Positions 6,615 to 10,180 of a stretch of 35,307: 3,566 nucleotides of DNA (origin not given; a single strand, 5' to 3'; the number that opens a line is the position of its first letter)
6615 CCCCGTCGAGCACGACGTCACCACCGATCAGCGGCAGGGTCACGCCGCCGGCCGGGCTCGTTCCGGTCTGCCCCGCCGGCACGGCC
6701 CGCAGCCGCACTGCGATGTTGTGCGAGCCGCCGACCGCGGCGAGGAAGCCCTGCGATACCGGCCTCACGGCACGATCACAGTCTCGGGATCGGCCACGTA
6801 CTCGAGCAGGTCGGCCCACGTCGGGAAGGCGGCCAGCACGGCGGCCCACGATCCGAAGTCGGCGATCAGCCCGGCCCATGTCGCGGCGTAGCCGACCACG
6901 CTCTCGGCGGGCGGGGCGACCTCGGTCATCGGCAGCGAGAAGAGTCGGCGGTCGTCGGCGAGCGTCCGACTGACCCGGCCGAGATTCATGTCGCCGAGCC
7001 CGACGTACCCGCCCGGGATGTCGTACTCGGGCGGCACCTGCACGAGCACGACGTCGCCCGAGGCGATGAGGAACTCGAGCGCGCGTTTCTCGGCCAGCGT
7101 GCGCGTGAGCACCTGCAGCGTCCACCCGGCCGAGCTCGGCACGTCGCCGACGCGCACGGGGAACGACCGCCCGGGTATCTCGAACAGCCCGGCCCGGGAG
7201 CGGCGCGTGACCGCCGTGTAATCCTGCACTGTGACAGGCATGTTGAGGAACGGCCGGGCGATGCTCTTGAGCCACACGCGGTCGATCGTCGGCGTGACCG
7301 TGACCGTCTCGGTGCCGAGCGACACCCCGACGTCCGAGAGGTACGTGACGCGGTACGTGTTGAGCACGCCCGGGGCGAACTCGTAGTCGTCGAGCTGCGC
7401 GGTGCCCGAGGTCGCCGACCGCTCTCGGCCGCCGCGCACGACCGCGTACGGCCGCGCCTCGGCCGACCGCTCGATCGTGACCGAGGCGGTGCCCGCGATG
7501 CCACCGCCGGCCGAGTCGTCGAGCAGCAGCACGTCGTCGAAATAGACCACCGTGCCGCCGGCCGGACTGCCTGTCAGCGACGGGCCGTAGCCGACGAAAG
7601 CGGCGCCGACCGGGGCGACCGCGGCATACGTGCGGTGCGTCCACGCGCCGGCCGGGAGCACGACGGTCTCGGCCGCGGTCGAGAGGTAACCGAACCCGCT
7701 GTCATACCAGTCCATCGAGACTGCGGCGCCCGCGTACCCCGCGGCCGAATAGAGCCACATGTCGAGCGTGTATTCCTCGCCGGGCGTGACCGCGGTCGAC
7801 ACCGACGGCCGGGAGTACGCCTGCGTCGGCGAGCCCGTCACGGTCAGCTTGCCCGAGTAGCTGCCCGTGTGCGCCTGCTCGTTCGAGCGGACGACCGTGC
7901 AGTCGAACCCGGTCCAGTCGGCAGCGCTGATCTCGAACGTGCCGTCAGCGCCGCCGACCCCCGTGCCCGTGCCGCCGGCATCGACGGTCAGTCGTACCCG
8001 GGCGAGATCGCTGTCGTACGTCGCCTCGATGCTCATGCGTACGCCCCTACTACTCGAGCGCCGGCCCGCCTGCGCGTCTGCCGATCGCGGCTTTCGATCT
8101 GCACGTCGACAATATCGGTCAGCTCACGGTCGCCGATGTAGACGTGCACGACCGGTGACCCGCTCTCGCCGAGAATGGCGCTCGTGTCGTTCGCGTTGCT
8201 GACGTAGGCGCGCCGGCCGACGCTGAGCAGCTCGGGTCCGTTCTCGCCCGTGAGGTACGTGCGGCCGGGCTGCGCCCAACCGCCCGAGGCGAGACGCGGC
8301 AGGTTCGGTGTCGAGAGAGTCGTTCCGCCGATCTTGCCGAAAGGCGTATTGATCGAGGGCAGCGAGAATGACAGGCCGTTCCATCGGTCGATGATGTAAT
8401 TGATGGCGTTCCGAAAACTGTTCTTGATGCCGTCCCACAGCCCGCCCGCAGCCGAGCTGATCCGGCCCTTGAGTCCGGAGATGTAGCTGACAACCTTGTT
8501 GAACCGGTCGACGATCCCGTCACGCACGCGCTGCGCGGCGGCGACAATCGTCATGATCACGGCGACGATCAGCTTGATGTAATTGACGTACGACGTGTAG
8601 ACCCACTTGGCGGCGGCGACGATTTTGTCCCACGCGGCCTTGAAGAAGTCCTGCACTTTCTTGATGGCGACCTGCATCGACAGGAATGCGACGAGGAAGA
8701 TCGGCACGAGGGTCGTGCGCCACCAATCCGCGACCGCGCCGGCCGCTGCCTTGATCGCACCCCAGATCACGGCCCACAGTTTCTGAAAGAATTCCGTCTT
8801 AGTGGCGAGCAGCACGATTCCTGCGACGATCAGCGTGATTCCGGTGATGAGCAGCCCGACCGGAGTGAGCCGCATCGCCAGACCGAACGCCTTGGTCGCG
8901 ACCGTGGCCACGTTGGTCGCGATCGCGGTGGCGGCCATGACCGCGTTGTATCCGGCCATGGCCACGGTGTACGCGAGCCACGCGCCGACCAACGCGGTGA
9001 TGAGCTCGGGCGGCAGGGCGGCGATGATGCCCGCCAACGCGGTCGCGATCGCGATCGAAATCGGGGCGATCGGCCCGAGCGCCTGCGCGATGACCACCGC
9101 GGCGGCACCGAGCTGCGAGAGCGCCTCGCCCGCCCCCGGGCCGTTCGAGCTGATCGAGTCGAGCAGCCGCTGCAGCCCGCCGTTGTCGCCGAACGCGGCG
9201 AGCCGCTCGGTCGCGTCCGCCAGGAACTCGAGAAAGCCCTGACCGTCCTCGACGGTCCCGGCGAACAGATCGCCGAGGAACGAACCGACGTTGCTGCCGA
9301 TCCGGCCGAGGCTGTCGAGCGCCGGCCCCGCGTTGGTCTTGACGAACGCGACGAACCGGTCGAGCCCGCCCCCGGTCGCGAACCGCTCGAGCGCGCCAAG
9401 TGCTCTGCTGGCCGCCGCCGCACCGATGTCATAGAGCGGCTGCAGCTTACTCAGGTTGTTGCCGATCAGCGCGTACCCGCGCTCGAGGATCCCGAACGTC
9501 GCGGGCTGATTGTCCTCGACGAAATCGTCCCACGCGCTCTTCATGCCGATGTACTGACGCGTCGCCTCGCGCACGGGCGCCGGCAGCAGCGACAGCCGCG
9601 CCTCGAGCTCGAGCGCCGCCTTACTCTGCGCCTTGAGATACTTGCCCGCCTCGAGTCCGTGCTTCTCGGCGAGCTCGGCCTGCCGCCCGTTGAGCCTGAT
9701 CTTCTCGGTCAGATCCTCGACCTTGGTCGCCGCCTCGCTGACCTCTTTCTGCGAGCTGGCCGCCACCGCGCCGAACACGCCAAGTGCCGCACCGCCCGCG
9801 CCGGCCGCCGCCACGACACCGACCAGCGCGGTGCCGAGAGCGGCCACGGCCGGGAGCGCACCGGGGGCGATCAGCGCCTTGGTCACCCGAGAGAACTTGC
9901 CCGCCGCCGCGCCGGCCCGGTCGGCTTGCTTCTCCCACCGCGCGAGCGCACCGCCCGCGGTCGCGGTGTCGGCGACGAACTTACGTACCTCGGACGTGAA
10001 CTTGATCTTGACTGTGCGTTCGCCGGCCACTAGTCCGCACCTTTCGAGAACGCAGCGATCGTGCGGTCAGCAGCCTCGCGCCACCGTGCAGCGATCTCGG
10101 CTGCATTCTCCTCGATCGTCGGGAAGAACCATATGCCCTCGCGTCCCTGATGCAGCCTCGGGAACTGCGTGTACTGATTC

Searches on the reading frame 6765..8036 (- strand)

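Call 17: search_protein_families(library=phrogs, proteins=[window:6765-8036:-], max_evalue=0.001)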
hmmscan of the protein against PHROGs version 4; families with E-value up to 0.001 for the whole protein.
window:6765-8036:- (423 aa): 3 families
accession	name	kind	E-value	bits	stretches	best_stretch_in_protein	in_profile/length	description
phrog_16363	-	unknown function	3.7e-39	135.6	2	181-411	512-753/757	-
phrog_24476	-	other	1.5e-15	57.1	1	33-179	606-756/1066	phosphodiesterase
phrog_11649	-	tail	9.2e-08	32.6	1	187-411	44-266/270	tail protein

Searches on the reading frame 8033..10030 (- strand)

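Call 17: search_protein_families(library=phrogs, proteins=[window:8033-10030:-], max_evalue=0.001)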
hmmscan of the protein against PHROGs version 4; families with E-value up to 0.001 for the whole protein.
window:8033-10030:- (665 aa): 19 families
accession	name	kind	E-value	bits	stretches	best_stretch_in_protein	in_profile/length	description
phrog_4197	-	tail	4.7e-36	125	2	229-445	674-897/1783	tail length tape measure protein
phrog_971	-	lysis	3.7e-28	99.7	2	194-508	342-628/1338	endolysin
phrog_991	-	tail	6.7e-18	64.7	1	264-643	587-897/1966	tail length tape measure protein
phrog_1535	-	tail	7.7e-13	48.5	1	257-652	690-1144/1152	tail length tape measure protein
phrog_305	-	tail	1.7e-12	47.8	1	195-531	313-664/1001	tail length tape measure protein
phrog_58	-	tail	2.2e-10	40.6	1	23-547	331-908/1544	tail length tape measure protein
phrog_167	-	tail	2.7e-09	36.3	1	433-625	875-1050/1555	tail length tape measure protein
phrog_3981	-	tail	1.1e-08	35.7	1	284-621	215-512/584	tail length tape measure protein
phrog_4200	-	tail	2.1e-08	34.2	1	412-619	419-634/732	tail length tape measure protein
phrog_1068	-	tail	8.9e-08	32.3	1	305-534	317-530/706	tail length tape measure protein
phrog_6090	-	tail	2.4e-07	29.8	2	232-340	614-724/1853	tail length tape measure protein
phrog_1272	-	tail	1.9e-06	26.9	2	455-564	974-1094/1606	tail length tape measure protein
phrog_8927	-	tail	2.9e-05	23.3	1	248-544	422-719/1619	tail length tape measure protein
phrog_4070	-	tail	4.9e-05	22.6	1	413-553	253-390/989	tail length tape measure protein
phrog_37657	-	unknown function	9.4e-05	21.9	0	222-339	476-593/617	-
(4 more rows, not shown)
